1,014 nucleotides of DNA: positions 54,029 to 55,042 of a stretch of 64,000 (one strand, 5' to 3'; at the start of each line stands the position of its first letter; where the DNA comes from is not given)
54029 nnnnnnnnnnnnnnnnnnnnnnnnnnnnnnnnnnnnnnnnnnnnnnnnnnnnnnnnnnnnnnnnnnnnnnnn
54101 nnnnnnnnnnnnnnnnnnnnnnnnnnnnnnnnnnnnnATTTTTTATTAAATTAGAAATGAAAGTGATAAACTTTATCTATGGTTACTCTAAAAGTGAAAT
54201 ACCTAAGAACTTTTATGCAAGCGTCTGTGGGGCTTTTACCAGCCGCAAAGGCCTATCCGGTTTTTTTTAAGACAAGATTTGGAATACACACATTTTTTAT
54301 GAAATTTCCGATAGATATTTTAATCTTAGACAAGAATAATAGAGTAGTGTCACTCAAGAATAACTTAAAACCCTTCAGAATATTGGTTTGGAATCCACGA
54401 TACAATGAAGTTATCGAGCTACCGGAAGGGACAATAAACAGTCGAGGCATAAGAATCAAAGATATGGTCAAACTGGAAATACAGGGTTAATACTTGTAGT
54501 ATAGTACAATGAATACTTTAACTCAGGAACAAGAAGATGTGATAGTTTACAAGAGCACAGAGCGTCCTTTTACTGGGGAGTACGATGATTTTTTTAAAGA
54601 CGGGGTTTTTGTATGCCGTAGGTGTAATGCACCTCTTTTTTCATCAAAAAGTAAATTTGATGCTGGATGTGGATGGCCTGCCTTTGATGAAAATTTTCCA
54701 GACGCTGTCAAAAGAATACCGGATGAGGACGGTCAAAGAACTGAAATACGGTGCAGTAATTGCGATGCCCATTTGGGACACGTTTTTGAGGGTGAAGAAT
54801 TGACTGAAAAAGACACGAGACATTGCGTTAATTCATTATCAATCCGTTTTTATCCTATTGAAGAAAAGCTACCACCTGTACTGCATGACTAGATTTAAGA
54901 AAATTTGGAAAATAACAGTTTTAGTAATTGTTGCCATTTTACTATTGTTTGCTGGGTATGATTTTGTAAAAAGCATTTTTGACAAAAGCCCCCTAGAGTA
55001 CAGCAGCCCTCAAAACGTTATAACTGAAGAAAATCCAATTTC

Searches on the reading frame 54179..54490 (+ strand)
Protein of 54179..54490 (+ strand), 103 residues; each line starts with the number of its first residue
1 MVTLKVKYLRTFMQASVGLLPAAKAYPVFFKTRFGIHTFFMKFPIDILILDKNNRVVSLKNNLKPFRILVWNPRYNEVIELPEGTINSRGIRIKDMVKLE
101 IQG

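Call 72: search_protein_families(library=pfam, proteins=[window:54179-54490:+], max_evalue=0.001)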
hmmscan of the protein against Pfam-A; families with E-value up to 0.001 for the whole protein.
window:54179-54490:+ (103 aa): 1 family
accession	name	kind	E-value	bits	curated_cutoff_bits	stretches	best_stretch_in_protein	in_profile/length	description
PF02643.20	DUF192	-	1.2e-10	41.8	27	1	6-98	3-95/96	Uncharacterized ACR, COG1430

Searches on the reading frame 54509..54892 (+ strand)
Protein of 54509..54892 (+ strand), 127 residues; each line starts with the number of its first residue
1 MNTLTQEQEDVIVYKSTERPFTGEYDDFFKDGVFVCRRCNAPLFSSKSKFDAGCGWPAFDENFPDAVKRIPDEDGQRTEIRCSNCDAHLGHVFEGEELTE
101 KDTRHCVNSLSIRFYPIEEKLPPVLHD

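Call 72: search_protein_families(library=pfam, proteins=[window:54509-54892:+], max_evalue=0.001)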
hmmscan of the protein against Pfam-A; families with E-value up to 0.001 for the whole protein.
window:54509-54892:+ (127 aa): 2 families
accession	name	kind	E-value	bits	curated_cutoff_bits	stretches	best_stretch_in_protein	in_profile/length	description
PF01641.26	SelR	-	5e-43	146.2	24.9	1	4-115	1-115/116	SelR domain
PF03226.21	Yippee-Mis18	-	0.00049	20.7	26.6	0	33-119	2-100/108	Yippee zinc-binding/DNA-binding /Mis18, centromere assembly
